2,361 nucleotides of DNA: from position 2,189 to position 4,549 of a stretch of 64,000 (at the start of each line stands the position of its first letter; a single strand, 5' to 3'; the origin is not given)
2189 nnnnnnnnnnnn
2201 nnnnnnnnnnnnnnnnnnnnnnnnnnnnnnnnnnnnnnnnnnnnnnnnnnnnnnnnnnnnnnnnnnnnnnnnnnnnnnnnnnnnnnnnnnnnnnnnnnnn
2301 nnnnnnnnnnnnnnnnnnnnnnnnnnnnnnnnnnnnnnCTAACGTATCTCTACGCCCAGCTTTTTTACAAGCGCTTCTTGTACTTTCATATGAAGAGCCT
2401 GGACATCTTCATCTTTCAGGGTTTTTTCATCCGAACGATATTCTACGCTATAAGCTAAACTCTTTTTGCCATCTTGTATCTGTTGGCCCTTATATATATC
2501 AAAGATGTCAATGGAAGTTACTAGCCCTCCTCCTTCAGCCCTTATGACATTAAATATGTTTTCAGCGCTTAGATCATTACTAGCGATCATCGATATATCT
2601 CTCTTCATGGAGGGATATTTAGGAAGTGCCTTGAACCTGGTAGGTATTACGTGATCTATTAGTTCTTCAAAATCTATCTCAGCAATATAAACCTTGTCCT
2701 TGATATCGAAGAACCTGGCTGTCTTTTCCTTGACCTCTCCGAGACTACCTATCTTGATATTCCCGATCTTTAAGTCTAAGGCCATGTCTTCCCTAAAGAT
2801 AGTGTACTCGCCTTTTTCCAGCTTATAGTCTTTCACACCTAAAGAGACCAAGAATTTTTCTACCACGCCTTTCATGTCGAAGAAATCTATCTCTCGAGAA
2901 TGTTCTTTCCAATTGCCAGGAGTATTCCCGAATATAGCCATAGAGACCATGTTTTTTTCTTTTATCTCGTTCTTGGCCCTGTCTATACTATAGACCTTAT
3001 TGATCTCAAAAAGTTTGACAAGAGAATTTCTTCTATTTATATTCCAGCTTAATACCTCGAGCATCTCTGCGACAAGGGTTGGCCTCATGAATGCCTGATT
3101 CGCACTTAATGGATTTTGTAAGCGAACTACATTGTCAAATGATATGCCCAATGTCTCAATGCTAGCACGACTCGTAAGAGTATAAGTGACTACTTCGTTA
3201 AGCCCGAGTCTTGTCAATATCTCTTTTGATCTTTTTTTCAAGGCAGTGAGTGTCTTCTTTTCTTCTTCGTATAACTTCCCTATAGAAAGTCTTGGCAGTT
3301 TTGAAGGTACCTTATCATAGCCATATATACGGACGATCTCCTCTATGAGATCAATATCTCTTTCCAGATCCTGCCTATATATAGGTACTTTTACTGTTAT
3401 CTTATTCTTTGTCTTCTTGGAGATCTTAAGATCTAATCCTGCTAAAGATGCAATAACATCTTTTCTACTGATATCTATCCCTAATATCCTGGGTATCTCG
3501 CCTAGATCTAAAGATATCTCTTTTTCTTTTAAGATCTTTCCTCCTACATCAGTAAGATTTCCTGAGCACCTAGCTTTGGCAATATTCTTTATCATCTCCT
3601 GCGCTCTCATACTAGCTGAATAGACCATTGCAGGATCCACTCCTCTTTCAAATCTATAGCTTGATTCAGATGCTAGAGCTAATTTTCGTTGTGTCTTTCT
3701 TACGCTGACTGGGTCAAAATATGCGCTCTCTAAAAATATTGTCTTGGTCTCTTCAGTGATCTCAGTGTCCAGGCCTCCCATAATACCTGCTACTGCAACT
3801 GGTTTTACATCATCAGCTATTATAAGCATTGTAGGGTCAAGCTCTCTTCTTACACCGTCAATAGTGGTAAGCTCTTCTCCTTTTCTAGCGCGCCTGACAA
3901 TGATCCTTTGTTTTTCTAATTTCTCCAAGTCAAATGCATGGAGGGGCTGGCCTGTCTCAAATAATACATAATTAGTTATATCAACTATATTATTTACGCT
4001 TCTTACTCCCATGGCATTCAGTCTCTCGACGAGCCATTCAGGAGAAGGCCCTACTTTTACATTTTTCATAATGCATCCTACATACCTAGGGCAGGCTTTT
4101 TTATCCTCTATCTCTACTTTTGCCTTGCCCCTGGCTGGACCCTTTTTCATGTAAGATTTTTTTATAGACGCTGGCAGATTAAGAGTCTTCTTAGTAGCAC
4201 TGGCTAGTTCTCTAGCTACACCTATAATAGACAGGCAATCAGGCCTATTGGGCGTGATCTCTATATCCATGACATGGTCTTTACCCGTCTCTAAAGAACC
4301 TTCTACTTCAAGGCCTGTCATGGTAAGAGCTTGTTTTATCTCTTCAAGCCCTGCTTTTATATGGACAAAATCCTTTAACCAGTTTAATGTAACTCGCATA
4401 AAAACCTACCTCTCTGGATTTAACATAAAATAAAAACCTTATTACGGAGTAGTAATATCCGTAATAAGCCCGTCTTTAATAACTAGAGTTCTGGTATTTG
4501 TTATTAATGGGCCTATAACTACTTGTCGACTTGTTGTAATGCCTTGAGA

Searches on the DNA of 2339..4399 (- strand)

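Call 56: search_with_rna_model(model_id=R1, sources=[L046, L050, L076, L079, L005, L032, L019, L091, L092, L093, L094, L001], max_evalue=0.001, show_alignments=10)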
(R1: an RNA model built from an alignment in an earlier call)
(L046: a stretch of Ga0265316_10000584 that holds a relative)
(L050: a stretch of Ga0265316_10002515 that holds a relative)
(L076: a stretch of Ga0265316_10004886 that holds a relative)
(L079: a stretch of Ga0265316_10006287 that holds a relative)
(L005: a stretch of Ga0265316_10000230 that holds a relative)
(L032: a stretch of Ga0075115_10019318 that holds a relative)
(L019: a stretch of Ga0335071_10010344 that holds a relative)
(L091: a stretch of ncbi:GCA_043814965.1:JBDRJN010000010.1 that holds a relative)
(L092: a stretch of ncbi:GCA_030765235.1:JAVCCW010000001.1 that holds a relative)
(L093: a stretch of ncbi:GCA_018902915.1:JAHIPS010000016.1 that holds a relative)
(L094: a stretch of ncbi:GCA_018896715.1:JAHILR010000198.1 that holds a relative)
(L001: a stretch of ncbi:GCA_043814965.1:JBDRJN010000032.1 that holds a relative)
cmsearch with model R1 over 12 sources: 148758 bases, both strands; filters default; matches with E-value up to 0.001: 19.
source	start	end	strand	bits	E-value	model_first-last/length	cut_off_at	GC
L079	221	387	+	179.1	8.3e-44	1-166/166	no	0.54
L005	3319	3485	-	174.6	1.2e-42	1-166/166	no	0.52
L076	2645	2811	-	174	1.7e-42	1-166/166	no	0.55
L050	888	1053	-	173.1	2.9e-42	1-166/166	no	0.55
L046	1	159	+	167.1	1e-40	9-166/166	5'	0.53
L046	1961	2123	+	151.1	1.2e-36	1-166/166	no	0.6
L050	1080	1242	+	96.6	9.5e-23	1-166/166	no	0.61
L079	1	163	-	93.7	5.2e-22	1-166/166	no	0.61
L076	2844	3006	+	93.2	7e-22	1-166/166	no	0.63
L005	3544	3672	+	63.3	3e-14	1-166/166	no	0.6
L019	8197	8365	+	59.9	2.2e-13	1-166/166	no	0.7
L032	1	159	+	47.3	3.7e-10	4-166/166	5'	0.55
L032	2007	2167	-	37.2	1.4e-07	1-166/166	no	0.51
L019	7902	7999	-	32.3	2.5e-06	30-136/166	no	0.77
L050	890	1055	+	30.4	7.7e-06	1-166/166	no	0.54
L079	219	385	-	28.8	2e-05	1-166/166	no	0.54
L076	2647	2813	+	27.3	4.6e-05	1-166/166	no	0.56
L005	3321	3487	+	25.2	0.00016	1-166/166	no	0.52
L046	1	157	-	22.3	0.0009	1-156/166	3'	0.54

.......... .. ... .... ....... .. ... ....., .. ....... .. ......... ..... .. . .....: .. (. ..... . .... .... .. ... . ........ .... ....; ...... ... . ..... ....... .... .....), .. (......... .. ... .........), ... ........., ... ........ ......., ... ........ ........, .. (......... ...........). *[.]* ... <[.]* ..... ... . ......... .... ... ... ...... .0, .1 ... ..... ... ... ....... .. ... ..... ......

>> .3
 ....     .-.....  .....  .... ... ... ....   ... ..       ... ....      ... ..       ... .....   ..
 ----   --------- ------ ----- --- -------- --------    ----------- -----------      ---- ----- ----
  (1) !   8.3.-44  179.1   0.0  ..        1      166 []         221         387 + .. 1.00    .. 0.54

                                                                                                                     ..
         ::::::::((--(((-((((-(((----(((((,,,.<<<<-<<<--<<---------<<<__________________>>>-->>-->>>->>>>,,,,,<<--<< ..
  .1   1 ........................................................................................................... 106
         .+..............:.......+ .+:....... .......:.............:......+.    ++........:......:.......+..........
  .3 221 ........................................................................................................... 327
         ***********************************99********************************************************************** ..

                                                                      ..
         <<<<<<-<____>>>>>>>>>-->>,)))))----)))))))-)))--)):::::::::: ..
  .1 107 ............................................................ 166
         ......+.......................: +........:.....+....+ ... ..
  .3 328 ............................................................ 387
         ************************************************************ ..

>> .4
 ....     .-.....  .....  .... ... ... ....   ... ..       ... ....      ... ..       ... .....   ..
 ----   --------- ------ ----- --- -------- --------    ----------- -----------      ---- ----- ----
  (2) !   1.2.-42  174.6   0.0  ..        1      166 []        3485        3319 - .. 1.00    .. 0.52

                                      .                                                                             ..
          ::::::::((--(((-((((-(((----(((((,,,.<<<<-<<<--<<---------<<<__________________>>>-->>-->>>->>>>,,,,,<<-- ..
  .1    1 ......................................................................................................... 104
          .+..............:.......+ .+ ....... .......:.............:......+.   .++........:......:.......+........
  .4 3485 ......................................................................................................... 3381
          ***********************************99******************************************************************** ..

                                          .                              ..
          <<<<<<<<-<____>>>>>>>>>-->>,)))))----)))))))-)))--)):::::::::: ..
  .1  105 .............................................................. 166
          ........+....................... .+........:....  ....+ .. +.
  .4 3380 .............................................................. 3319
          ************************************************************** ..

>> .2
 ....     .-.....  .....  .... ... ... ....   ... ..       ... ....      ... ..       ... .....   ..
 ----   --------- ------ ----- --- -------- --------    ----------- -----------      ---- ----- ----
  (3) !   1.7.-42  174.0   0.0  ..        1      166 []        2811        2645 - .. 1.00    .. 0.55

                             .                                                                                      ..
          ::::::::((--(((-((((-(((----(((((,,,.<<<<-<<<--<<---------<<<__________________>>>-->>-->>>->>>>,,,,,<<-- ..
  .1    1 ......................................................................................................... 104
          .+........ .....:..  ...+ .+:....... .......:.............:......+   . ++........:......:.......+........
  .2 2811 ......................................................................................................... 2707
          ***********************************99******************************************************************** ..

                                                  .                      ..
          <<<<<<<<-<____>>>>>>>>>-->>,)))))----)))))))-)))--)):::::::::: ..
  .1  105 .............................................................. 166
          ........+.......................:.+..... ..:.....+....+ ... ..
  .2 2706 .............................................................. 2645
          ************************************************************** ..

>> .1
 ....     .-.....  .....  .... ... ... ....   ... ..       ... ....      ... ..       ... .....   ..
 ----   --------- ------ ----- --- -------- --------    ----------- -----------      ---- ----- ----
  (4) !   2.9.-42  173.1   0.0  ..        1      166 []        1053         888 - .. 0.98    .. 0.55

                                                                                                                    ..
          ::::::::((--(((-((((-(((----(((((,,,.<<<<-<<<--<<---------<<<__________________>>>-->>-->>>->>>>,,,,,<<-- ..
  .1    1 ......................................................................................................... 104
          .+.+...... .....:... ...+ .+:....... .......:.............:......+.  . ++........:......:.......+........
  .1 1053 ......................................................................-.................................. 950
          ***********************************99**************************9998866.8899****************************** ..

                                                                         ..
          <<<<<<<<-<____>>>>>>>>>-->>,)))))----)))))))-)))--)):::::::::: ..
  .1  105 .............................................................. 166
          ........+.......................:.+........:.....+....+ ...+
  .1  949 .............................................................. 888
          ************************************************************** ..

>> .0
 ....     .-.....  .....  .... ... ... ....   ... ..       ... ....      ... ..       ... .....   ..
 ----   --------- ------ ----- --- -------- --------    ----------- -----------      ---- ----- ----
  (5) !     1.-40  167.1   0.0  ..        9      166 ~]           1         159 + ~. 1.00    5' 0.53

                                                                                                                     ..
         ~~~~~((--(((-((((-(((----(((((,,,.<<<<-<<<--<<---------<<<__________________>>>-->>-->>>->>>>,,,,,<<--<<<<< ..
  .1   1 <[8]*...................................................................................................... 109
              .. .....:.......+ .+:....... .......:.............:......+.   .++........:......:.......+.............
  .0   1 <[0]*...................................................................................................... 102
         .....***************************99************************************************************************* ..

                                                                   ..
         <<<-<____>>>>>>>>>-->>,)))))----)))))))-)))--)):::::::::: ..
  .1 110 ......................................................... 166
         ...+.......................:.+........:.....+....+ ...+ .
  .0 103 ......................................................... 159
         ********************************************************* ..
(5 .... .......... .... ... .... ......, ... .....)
